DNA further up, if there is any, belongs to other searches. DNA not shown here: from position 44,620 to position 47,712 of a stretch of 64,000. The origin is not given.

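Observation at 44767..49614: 1615-aa fusion of an adenylate-forming acyl ligase, a large unknown region and a GNAT acyltransferase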

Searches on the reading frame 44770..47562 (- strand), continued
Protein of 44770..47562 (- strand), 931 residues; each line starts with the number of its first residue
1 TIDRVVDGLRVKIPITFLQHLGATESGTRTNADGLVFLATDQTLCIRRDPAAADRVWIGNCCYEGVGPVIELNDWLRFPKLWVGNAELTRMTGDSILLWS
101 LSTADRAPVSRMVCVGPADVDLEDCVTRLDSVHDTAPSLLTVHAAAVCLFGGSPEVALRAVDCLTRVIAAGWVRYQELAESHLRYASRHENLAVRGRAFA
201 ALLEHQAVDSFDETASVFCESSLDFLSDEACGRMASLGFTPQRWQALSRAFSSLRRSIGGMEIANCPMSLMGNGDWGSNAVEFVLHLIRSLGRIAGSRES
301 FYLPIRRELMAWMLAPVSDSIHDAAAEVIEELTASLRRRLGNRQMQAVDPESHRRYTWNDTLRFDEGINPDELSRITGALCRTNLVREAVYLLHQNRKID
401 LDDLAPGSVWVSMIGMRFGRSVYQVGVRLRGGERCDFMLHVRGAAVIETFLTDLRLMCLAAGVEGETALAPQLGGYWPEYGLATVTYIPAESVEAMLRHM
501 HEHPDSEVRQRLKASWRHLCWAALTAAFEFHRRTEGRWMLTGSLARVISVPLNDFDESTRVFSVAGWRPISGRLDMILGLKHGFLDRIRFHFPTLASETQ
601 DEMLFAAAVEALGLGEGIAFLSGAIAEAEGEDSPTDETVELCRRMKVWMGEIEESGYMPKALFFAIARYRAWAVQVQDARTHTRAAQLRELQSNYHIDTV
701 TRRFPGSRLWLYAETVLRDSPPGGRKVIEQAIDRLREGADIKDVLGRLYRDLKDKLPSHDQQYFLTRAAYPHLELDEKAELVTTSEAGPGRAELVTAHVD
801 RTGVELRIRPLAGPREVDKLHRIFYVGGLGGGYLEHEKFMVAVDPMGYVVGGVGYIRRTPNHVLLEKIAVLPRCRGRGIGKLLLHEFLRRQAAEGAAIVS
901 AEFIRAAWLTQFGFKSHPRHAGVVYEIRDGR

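Call 32: find_encoding_contigs(protein=P0042, flank=10000, max_places=1)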
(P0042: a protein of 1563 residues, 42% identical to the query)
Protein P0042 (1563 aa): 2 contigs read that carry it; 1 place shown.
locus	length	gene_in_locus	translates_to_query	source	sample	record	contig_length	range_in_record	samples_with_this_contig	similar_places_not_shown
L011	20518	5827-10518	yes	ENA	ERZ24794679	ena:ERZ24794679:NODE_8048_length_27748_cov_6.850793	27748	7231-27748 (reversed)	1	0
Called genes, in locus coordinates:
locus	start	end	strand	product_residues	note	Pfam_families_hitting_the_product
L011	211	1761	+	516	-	PF00171:Aldedh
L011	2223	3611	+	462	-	PF04966:OprB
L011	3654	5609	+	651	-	PF16177:ACAS_N, PF00501:AMP-binding, PF13193:AMP-binding_C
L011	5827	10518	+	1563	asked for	PF00501:AMP-binding, PF23562:AMP-binding_C_3, PF00583:Acetyltransf_1 (weak)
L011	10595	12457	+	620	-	PF00657:Lipase_GDSL (weak), PF13472:Lipase_GDSL_2, PF14559:TPR_19 (weak), PF25063:ARM_TT21_C (weak), PF13371:TPR_9, PF00515:TPR_1 (weak), PF07719:TPR_2 (weak), PF14559:TPR_19, +15 more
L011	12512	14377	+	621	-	PF00657:Lipase_GDSL (weak), PF13472:Lipase_GDSL_2, PF13431:TPR_17 (faint), PF14559:TPR_19 (weak), PF25063:ARM_TT21_C, PF13432:TPR_16 (weak), PF13424:TPR_12, PF14559:TPR_19, +10 more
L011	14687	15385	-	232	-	PF00730:HhH-GPD, PF00633:HHH (weak)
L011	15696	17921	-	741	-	PF11992:TgpA_N, PF01841:Transglut_core, PF13559:DUF4129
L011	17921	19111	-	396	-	PF01882:DUF58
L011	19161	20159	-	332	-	PF20030:bpMoxR, PF00158:Sigma54_activat (weak), PF00004:AAA, PF07726:AAA_3, PF07728:AAA_5, PF17863:AAA_lid_2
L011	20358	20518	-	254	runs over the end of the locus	PF23023:Anti-Pycsar_Apyc1 (weak), PF00753:Lactamase_B, PF12706:Lactamase_B_2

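Call 33: predict_structure(alignment_id=A1)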
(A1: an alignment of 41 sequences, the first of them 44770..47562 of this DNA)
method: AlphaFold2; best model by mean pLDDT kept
length: 931 residues; sequences in the alignment: 41
mean_pLDDT: 87.2   pTM: 0.83
mean pLDDT of the five models: 87.2, 85.8, 85.7, 84.6, 84.2
residues with pLDDT >= 90: 529; 70-90: 311; 50-70: 66; < 50: 25
segments of 3 or more residues with pLDDT < 50: 265-274, 904-908, 919-923, 929-931
pLDDT, mean of each block of 10 residues (from residue 1): 90 88 86 88 91 89 91 88 92 79 67 89 90 76 94 94 91 81 94 96 89 94 92 90 91 90 48 60 95 93 94 93 97 94 93 95 92 95 95 93 96 89 95 94 93 95 83 94 93 92 90 92 96 93 88 91 87 94 93 88 95 93 96 92 96 91 95 92 93 92 90 91 87 87 78 72 85 84 60 84 90 85 77 72 91 82 81 87 89 75 52 57 51 32
secondary structure, 60 per line:
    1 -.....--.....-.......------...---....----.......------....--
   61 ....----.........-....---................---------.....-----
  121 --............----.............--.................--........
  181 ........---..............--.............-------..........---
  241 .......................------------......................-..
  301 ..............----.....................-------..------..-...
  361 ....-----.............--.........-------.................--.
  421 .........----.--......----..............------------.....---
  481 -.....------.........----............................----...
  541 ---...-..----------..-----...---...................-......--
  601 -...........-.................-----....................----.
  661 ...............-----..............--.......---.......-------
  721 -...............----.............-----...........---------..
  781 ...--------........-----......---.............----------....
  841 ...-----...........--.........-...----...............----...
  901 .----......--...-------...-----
elements in order (helices of 4 or more, strands of 3 or more residues): E2-6 E9-13 H15-21 E28-30 E34-37 E42-48 E55-58 E61-64 E69-71 H72-77 H79-82 H86-101 E111-115 H123-134 H139-151 H154-170 H173-188 H192-205 H208-220 H228-237 H241-263 H276-297 H299-314 H319-339 H358-361 E362-364 H370-382 H385-393 E404-417 E420-429 E437-442 H447-460 E473-477 E482-486 H493-501 H506-533 E538-540 E567-569 H573-591 H593-598 H602-612 H614-630 H636-655 H660-675 H681-694 H697-703 H707-713 H722-736 H741-753 H759-769 E779-783 E792-799 E805-810 H814-826 E837-843 E849-859 E862-870 H879-893 E898-901 H906-911 E914-916 E924-926

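Call 35: search_protein_representatives(protein=window:45070-47562:-)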
Query: 831 residues. Proteins with E-value up to 0.001 (for the whole library): 236; up to 1e-10: 184; up to 1e-30: 96. The best 150 are listed.
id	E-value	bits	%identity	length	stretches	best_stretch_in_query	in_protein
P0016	0.0e+00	1083.2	59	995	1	1-831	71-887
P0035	2.7e-279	945.4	53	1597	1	3-831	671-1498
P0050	4.0e-88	313.1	29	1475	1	9-827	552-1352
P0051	5.8e-87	309.3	32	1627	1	9-825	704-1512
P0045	9.9e-87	308.5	48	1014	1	1-392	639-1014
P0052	1.3e-85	304.8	25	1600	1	5-827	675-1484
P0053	2.4e-80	287.4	31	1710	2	356-825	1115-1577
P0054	2.9e-79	283.8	30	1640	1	5-828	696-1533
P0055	2.2e-75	271.0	24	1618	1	11-826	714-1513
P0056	3.1e-75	270.5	29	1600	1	9-826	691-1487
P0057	2.4e-73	264.2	28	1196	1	8-827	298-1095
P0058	9.8e-73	262.2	30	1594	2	305-827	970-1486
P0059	3.3e-71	257.2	27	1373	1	6-826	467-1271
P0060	1.8e-70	254.7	61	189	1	392-580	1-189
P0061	1.3e-68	248.5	26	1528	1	6-825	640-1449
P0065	1.1e-67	245.5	29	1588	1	6-829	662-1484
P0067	6.8e-64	233.0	27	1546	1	6-825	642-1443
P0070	4.8e-61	223.5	27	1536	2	300-823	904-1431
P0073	1.9e-59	218.2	26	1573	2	283-825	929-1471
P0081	1.5e-54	202.0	27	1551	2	288-824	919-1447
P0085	2.0e-51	191.7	26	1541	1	8-827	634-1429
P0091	5.0e-48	180.5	22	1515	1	7-825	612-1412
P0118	9.5e-38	146.5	23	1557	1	6-825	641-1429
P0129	1.0e-32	129.8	20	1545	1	6-826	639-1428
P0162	4.5e-23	97.9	21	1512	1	2-825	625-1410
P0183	5.2e-19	84.5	20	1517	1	5-826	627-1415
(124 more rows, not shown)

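Call 40: search_protein_families(library=pfam, alignment_id=A2, max_evalue=0.01)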
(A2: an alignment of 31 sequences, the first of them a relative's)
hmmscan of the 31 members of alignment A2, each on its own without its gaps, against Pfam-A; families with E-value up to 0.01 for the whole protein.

A. member 1, P0001 (1600 aa): 6 families
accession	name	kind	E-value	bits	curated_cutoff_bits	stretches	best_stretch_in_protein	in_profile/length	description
PF00501.34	AMP-binding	-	4.9e-58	197.2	29.9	1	132-496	1-372/384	AMP-binding enzyme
PF23562.2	AMP-binding_C_3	-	3.6e-08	34.3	20.8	1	549-668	7-122/124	AMP-binding enzyme C-terminal domain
PF13508.13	Acetyltransf_7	-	4.4e-08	33.8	27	1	1505-1584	2-83/84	Acetyltransferase (GNAT) domain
PF00583.31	Acetyltransf_1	-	3.8e-07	30.8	20.7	1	1505-1568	32-96/116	Acetyltransferase (GNAT) family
PF14542.12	Acetyltransf_CG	-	0.0011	19.5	30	1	1508-1568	2-61/80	GCN5-related N-acetyl-transferase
PF13673.13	Acetyltransf_10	-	0.0037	17.7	23.6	1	1506-1564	30-84/128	Acetyltransferase (GNAT) domain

B. families by the number of members that match (of 31 scanned): 9 families
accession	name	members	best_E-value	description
PF00501.34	AMP-binding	31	1.5e-67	AMP-binding enzyme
PF23562.2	AMP-binding_C_3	31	5.2e-15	AMP-binding enzyme C-terminal domain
PF00583.31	Acetyltransf_1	30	1.3e-10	Acetyltransferase (GNAT) family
PF13508.13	Acetyltransf_7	26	3e-09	Acetyltransferase (GNAT) domain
PF13673.13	Acetyltransf_10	19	1.9e-11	Acetyltransferase (GNAT) domain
PF14542.12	Acetyltransf_CG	18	1.4e-05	GCN5-related N-acetyl-transferase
PF13527.13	Acetyltransf_9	3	0.00014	Acetyltransferase (GNAT) domain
PF08445.16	FR47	1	7.2e-05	FR47-like protein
PF02985.28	HEAT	1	0.0098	HEAT repeat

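Call 47: list_cluster_members(proteins=[P0051, P0052, P0055, P0067, P0085, P0091, P0118, P0129, P0162, P0183])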
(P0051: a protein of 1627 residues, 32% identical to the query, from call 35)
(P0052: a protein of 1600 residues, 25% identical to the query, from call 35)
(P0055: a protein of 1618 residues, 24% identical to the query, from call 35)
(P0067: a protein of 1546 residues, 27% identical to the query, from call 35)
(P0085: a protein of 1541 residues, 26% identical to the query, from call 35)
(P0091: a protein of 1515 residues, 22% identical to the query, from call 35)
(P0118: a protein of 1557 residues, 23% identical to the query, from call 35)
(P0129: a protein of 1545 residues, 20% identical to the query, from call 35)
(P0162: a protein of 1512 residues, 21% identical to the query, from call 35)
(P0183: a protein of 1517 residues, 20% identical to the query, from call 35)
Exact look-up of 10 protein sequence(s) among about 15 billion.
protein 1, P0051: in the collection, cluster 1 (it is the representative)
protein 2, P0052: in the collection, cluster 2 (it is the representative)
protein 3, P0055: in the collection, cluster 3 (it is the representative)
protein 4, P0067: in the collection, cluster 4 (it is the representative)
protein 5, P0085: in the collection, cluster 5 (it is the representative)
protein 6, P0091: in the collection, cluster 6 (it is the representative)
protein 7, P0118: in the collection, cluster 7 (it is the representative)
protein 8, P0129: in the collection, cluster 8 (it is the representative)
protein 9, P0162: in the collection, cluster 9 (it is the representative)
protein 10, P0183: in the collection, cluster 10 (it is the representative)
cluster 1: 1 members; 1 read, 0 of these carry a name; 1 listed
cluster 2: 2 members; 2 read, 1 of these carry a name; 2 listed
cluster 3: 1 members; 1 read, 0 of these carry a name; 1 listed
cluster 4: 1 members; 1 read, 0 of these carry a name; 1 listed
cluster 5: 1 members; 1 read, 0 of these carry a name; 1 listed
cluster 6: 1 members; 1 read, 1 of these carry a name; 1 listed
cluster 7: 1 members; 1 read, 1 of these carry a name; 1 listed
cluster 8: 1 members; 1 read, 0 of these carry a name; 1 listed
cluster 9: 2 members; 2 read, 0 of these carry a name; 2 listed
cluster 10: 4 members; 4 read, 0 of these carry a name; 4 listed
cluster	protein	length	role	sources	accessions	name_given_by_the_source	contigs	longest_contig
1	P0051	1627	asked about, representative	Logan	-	-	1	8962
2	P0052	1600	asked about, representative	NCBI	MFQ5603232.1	MAG: GNAT family N-acetyltransferase [bacterium]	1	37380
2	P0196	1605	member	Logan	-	-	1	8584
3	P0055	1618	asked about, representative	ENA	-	-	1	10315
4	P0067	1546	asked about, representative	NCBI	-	-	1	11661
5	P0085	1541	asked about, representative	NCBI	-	-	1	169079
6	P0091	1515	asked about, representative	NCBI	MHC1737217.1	MAG: AMP-binding protein [Ignavibacteriaceae bacterium]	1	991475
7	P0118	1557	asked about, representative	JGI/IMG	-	long-chain acyl-CoA synthetase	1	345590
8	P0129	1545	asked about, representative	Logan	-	-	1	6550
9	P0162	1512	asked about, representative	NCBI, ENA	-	-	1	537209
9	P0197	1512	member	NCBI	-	-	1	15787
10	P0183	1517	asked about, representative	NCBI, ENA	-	-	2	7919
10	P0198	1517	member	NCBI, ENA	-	-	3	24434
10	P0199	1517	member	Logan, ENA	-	-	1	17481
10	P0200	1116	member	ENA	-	-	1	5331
